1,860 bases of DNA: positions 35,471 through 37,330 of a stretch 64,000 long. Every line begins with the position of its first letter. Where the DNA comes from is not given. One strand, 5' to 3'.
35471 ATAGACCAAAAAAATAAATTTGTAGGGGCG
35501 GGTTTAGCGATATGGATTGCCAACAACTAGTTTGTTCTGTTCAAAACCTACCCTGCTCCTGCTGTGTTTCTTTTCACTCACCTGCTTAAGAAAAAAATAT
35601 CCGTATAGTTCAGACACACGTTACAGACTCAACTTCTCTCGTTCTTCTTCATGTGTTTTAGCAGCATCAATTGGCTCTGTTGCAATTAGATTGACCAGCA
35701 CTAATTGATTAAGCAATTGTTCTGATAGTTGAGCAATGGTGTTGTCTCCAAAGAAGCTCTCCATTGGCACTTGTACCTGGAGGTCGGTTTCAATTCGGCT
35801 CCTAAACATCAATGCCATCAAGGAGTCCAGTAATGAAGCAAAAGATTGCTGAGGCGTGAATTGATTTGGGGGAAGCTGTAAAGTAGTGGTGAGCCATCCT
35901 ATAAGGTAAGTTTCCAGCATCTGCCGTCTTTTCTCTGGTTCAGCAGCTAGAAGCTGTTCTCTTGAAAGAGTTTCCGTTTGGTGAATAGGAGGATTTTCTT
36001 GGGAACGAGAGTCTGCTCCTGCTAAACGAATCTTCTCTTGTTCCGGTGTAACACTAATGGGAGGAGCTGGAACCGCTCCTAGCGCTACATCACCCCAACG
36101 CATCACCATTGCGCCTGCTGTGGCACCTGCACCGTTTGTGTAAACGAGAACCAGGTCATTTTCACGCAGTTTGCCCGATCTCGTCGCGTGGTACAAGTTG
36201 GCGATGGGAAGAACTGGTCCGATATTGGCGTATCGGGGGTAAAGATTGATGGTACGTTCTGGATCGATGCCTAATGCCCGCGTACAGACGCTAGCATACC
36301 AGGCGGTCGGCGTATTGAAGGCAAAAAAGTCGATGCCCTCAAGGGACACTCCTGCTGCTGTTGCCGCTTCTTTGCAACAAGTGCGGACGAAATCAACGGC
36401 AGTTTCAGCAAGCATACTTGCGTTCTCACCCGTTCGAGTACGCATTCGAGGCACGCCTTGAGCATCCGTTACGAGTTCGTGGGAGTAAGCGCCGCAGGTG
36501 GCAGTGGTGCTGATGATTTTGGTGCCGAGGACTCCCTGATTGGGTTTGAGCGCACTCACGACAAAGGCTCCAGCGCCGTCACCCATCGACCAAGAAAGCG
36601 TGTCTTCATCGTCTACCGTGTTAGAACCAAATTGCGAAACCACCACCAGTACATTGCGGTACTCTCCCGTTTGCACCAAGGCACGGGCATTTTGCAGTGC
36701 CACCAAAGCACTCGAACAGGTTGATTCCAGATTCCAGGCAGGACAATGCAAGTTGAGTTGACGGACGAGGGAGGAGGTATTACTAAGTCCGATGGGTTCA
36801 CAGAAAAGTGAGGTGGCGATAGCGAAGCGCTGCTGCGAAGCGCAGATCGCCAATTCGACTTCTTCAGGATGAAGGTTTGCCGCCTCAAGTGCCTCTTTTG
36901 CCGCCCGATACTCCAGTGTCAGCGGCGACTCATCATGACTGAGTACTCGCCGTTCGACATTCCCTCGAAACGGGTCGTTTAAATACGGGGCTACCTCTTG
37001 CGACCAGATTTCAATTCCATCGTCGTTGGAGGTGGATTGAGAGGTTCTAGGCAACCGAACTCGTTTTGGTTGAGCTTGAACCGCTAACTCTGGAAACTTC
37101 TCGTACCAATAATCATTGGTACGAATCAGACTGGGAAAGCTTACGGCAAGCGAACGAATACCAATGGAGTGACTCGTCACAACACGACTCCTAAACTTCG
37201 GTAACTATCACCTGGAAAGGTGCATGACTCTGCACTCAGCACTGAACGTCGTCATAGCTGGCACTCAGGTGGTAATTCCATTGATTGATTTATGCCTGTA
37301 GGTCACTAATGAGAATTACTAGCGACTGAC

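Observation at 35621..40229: Unusual starter module: KSIII-like::ACP fusion, BCL-family aryl-CoA ligase and a separate free carrier protein instead of a salicyl-AMP ligase/ArCP pair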

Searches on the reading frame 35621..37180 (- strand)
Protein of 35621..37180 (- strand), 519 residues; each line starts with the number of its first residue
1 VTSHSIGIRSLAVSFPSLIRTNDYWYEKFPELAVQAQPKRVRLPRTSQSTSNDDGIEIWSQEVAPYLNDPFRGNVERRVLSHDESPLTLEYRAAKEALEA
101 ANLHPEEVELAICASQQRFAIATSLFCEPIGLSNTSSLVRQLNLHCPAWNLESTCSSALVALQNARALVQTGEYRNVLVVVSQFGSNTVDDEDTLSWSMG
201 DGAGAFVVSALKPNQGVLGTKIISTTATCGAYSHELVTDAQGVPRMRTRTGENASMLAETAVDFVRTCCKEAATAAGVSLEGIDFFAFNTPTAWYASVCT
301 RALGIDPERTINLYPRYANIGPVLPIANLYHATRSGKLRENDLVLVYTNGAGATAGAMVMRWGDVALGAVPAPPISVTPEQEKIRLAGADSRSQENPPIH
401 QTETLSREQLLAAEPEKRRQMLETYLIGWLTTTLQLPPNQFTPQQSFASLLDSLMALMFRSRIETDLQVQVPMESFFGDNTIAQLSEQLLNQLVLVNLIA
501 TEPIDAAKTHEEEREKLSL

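Call 5: search_protein_families(library=pfam, proteins=[window:35621-37180:-])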
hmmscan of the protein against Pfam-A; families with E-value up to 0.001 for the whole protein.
window:35621-37180:- (519 aa): 5 families
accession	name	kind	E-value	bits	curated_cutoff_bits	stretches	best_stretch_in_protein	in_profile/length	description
PF08545.16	ACP_syn_III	-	1.9e-14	53.8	24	1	151-224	3-78/80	3-Oxoacyl-[acyl-carrier-protein (ACP)] synthase III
PF08541.16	ACP_syn_III_C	-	2.8e-12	47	26.6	1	275-362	3-90/90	3-Oxoacyl-[acyl-carrier-protein (ACP)] synthase III C terminal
PF00550.31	PP-binding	-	2.5e-08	34.5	20.8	1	432-488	9-66/67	Phosphopantetheine attachment site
PF00108.29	Thiolase_N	-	9.2e-06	25.7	26.4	1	82-180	19-110/260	Thiolase, N-terminal domain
PF00109.32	ketoacyl-synt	-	0.00066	19.8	20.8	0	141-182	160-201/252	Beta-ketoacyl synthase, N-terminal domain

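Call 6: search_protein_families(library=ncbifam, proteins=[window:35621-37180:-])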
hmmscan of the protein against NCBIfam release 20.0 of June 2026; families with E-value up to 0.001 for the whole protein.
window:35621-37180:- (519 aa): 12 families
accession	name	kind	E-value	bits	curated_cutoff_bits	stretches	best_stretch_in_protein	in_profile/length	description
NF006829.0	PRK09352.1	subfamily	2.6e-28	98.9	249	1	75-362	42-321/322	beta-ketoacyl-ACP synthase 3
TIGR00747.1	fabH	subfamily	4.2e-25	88.5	292.1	1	74-362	39-322/322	beta-ketoacyl-ACP synthase III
NF005541.0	PRK07204.1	equivalog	1.1e-18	67.7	402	1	75-360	41-327/329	beta-ketoacyl-ACP synthase III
NF005308.0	PRK06840.1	equivalog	1.3e-18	67.2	315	1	76-364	43-337/339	3-oxoacyl-ACP synthase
NF004623.0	PRK05963.1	equivalog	9.8e-17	61.2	437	1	75-362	43-328/328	beta-ketoacyl-ACP synthase III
NF005703.0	PRK07515.1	equivalog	5.1e-12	45.4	304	1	91-360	101-370/373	beta-ketoacyl-ACP synthase III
NF006720.0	PRK09258.1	equivalog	1.1e-11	44.6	285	1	73-362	48-338/338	3-oxoacyl-ACP synthase III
NF003274.0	PRK04262.1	equivalog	1.6e-11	43.9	244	1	76-355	41-303/347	hydroxymethylglutaryl-CoA synthase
NF045894.1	PKS_plus_SDR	equivalog_domain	7.2e-08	30.5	1740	1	394-494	1412-1514/1515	type I polyketide synthase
TIGR00748.1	HMG_CoA_syn_Arc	equivalog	1.4e-06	27.8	353.35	1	76-355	40-302/345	hydroxymethylglutaryl-CoA synthase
TIGR01930.1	AcCoA-C-Actrans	subfamily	1.9e-05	23.8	240.55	1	83-179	18-107/385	acetyl-CoA C-acyltransferase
NF005704.0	PRK07516.1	subfamily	0.00036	19.6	412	1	89-181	25-111/389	thiolase domain-containing protein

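Call 14: search_solved_structures(query=window:35621-37180:-, max_evalue=0.001, show_alignments=3)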
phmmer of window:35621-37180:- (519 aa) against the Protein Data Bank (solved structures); distinct sequences matched with E-value up to 0.001: 49.
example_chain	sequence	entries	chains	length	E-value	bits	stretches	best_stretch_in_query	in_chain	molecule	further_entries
2ebd_A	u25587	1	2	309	2e-22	83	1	74-362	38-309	3-oxoacyl-[acyl-carrier-protein] synthase 3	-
3il3_A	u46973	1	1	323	4.6e-19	71.9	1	73-361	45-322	3-oxoacyl-[acyl-carrier-protein] synthase 3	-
1ub7_A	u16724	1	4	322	3.4e-17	65.7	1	73-364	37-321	3-oxoacyl-[acyl-carrier protein] synthase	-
4dfe_A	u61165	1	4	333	5.5e-16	61.7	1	83-362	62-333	3-oxoacyl-[acyl-carrier-protein] synthase 3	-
8vd9_A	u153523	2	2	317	6.6e-16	61.5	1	73-363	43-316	Beta-ketoacyl-[acyl-carrier-protein] synthase III 1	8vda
1zow_A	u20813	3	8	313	1.6e-15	60.2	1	73-363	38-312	3-oxoacyl-[acyl-carrier-protein] synthase III | 3-oxoacyl-[acyl-carrier-protein] synthase 3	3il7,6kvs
4wzu_A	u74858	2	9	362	2.4e-13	53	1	72-364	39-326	3-oxoacyl-[acyl-carrier-protein] synthase 3 protein 2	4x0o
4ylt_A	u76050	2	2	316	6.9e-13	51.5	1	73-361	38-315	3-oxoacyl-[acyl-carrier-protein] synthase 3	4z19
1hn9_A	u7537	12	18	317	2.7e-12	49.5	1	73-361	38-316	BETA-KETOACYL-ACYL CARRIER PROTEIN SYNTHASE III | 3-oxoacyl-[acyl-carrier-protein] synthase III | 3-oxoacyl-[acyl-carrier-protein] synthase 3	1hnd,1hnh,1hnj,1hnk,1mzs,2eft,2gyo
6x7r_A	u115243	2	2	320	2.8e-12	49.5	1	73-361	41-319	3-oxoacyl-[acyl-carrier-protein] synthase 3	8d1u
3il9_A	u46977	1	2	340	3.2e-12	49.3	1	73-361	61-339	3-oxoacyl-[acyl-carrier-protein] synthase 3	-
9ka2_A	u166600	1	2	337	3.4e-12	49.2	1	73-361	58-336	Beta-ketoacyl-[acyl-carrier-protein] synthase III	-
4x9k_A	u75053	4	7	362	4.1e-12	49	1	72-364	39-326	3-oxoacyl-[acyl-carrier-protein] synthase 3 protein 2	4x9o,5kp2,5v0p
4ryb_A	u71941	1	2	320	6.5e-12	48.3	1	77-361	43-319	3-oxoacyl-[acyl-carrier-protein] synthase 3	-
1ebl_A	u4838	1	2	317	9.3e-12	47.8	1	73-361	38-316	BETA-KETOACYL-ACP SYNTHASE III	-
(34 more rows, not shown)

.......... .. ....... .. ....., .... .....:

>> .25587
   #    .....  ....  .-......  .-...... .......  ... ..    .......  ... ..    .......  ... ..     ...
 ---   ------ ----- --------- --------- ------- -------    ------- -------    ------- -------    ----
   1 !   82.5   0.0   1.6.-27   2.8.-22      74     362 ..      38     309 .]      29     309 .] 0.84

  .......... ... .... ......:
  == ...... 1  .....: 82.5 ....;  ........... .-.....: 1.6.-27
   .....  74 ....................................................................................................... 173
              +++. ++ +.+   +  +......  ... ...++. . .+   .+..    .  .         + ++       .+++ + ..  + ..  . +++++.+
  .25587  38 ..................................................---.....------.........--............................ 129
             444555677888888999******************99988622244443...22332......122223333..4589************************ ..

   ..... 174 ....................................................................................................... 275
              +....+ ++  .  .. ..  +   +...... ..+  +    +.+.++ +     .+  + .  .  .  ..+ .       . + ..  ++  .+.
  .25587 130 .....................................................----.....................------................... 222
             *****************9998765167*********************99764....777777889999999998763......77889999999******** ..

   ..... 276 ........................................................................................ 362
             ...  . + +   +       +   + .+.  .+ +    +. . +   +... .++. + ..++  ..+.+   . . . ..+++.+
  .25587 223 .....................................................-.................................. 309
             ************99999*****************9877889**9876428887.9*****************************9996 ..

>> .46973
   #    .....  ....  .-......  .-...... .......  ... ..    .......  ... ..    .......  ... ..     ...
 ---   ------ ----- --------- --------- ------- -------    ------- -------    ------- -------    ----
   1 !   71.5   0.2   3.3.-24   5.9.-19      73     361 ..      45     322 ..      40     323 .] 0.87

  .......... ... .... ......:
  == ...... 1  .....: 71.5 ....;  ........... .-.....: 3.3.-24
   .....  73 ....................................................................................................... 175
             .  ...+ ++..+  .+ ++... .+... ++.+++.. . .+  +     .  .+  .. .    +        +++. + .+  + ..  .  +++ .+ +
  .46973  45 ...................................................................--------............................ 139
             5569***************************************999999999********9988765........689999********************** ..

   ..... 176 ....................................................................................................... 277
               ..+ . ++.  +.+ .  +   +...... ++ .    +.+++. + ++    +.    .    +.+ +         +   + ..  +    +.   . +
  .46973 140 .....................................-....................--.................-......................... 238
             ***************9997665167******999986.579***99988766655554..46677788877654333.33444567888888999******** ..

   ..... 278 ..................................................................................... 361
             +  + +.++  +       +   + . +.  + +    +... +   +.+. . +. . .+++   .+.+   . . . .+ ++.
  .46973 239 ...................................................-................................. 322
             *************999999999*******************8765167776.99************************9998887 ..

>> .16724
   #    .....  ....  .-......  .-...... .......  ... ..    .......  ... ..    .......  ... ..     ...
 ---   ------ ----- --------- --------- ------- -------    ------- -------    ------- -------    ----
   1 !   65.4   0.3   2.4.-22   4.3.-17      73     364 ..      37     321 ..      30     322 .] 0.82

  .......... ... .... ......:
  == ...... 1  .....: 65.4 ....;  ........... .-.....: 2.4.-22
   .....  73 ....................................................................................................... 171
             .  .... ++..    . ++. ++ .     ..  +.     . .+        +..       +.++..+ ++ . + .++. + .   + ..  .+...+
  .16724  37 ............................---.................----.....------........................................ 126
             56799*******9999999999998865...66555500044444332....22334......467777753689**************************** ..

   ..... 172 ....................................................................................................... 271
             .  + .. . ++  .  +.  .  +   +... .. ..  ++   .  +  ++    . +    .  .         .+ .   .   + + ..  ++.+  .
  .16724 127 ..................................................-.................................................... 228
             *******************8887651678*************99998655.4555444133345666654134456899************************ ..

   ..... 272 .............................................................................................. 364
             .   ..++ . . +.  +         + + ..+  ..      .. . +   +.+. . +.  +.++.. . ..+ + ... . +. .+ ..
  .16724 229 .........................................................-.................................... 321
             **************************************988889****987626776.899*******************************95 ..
